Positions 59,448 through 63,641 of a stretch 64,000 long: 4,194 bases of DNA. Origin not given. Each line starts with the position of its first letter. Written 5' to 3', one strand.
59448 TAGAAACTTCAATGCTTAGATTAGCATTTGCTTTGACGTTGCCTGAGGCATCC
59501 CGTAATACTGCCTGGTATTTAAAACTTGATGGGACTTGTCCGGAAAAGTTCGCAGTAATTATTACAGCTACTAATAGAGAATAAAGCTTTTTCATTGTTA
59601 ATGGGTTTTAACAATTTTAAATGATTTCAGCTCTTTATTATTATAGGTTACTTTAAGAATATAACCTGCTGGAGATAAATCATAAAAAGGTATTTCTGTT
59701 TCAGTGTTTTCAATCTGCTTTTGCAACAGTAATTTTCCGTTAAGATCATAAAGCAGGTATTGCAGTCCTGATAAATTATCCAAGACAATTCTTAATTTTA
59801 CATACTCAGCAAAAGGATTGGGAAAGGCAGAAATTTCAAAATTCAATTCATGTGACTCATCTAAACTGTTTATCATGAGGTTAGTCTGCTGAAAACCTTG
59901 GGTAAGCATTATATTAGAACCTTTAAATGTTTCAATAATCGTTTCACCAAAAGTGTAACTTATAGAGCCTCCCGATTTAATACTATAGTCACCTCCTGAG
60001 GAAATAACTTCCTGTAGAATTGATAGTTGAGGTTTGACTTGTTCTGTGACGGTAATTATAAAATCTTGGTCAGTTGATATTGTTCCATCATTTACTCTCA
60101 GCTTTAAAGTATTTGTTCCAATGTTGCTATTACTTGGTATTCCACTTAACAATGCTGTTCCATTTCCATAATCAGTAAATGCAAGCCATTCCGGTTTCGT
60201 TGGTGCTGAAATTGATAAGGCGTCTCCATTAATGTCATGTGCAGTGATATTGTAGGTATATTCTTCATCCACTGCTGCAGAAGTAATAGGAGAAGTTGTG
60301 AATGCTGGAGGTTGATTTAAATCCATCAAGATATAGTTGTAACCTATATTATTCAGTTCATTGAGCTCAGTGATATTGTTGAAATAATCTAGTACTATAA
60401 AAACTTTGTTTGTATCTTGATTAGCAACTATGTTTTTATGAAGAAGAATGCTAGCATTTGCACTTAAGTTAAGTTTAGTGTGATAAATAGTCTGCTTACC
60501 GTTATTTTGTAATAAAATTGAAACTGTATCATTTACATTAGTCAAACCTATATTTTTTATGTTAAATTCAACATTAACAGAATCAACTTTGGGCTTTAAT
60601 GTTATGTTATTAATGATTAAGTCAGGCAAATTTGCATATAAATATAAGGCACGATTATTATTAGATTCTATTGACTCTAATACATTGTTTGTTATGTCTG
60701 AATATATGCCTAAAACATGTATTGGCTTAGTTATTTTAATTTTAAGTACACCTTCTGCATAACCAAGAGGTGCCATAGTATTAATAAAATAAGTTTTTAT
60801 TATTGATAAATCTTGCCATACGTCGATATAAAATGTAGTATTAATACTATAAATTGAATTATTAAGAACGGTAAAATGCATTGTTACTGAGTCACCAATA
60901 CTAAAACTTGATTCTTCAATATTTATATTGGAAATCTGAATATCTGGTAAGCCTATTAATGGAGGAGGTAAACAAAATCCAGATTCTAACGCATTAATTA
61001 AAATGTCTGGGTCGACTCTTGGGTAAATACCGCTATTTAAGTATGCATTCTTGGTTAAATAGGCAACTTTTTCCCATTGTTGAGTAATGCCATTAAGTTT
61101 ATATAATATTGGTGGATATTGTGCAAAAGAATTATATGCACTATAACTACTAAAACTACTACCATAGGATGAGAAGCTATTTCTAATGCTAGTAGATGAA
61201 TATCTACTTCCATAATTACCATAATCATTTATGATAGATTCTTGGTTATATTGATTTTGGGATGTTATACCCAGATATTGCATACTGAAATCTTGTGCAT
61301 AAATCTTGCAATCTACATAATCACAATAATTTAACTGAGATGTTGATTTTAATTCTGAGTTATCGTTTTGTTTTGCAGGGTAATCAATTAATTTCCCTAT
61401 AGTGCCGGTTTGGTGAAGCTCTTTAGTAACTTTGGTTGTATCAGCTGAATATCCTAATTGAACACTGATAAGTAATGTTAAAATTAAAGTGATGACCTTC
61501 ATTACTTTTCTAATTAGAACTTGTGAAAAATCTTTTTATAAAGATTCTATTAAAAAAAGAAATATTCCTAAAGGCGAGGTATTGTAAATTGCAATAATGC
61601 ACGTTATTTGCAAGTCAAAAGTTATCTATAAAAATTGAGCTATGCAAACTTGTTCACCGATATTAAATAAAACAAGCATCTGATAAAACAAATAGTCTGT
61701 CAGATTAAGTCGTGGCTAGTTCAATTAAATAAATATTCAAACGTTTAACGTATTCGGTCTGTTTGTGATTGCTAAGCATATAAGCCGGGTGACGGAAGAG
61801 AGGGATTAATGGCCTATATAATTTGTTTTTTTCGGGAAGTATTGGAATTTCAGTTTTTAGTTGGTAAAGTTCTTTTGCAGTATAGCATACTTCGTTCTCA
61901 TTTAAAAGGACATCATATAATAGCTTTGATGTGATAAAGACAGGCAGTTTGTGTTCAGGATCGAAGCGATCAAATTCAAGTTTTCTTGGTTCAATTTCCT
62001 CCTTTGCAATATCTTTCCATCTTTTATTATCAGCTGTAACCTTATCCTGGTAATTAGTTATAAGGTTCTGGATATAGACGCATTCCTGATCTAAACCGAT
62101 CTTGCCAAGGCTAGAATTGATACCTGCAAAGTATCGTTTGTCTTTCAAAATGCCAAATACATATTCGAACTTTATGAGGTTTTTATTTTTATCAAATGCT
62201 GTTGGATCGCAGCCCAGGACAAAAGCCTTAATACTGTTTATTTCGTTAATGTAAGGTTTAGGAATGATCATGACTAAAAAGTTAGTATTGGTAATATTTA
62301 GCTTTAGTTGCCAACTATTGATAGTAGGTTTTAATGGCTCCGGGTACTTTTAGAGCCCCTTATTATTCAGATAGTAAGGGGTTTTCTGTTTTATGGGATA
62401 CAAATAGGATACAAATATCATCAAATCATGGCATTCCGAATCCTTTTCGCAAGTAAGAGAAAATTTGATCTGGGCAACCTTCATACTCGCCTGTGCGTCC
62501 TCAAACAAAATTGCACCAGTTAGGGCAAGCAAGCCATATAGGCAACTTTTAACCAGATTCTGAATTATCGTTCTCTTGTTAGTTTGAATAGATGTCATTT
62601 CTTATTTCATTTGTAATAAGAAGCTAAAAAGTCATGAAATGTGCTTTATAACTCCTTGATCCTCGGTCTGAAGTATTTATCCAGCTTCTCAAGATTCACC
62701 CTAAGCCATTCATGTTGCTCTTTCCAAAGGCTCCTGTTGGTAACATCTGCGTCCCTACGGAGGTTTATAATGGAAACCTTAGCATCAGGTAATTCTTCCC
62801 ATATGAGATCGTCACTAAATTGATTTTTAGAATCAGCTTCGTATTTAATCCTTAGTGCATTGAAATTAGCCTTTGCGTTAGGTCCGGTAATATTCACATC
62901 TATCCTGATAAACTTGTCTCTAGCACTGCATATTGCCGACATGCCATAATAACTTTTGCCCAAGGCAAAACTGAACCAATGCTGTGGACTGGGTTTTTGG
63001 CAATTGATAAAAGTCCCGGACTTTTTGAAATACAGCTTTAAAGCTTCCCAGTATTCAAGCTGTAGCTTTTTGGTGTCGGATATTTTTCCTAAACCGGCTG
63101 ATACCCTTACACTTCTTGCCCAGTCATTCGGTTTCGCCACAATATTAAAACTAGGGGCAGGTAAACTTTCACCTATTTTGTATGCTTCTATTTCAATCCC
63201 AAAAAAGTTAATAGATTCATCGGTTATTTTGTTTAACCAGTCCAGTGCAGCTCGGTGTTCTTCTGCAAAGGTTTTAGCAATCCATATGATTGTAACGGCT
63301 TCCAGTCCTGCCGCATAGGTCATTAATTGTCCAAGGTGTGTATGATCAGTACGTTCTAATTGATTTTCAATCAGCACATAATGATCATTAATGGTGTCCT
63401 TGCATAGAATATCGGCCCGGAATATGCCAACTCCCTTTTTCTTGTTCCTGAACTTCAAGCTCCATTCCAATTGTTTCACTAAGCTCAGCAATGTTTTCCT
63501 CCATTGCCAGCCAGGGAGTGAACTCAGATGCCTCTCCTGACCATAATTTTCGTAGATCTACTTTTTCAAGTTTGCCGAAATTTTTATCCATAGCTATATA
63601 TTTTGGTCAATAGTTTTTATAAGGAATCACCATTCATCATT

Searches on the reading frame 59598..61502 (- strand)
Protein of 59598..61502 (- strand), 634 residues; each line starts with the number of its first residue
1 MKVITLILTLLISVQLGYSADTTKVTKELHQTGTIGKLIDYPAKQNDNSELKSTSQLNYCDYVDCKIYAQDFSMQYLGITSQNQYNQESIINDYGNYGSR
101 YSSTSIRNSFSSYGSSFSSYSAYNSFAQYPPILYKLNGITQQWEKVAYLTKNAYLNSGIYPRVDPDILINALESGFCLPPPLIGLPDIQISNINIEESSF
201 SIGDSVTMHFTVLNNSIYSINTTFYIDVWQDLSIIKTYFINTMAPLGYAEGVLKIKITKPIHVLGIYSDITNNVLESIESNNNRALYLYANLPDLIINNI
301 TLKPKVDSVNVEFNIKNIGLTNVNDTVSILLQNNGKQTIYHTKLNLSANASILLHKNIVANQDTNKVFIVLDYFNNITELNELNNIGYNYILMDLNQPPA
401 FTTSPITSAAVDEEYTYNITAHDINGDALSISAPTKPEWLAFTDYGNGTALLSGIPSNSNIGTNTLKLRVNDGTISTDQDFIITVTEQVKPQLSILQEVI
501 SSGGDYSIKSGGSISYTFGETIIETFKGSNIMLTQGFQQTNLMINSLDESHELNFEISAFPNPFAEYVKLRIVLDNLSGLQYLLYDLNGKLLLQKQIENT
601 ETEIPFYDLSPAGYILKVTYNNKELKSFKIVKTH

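Call 77: search_protein_families(library=pfam, proteins=[window:59598-61502:-], max_evalue=0.00001)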
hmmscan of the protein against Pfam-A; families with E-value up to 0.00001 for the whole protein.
window:59598-61502:- (634 aa): 3 families
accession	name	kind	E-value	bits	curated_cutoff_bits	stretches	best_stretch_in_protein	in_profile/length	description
PF07705.17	CARDB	-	8e-08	32.9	22.7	0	186-284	2-99/101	CARDB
PF18962.6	Por_Secre_tail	-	2.9e-06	27.9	27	1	560-626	2-71/75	Secretion system C-terminal sorting domain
PF05345.18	He_PIG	-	5.6e-06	27.2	24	1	398-486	1-96/96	Putative Ig domain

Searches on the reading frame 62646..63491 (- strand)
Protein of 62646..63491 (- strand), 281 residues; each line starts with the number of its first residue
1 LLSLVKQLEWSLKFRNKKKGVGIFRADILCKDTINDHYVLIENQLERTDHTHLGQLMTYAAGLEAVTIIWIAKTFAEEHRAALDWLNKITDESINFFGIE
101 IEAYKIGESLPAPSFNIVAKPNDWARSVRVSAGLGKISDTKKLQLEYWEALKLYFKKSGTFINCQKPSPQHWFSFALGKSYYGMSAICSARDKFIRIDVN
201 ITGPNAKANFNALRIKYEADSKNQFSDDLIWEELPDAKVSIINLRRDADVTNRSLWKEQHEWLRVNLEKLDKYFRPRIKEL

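Call 77: search_protein_families(library=pfam, proteins=[window:62646-63491:-], max_evalue=0.00001)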
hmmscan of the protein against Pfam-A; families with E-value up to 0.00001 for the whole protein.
window:62646-63491:- (281 aa): 1 family
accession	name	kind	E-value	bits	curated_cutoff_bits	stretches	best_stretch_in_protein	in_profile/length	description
PF14088.11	DUF4268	-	7e-22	78.4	27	1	143-277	1-139/140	Domain of unknown function (DUF4268)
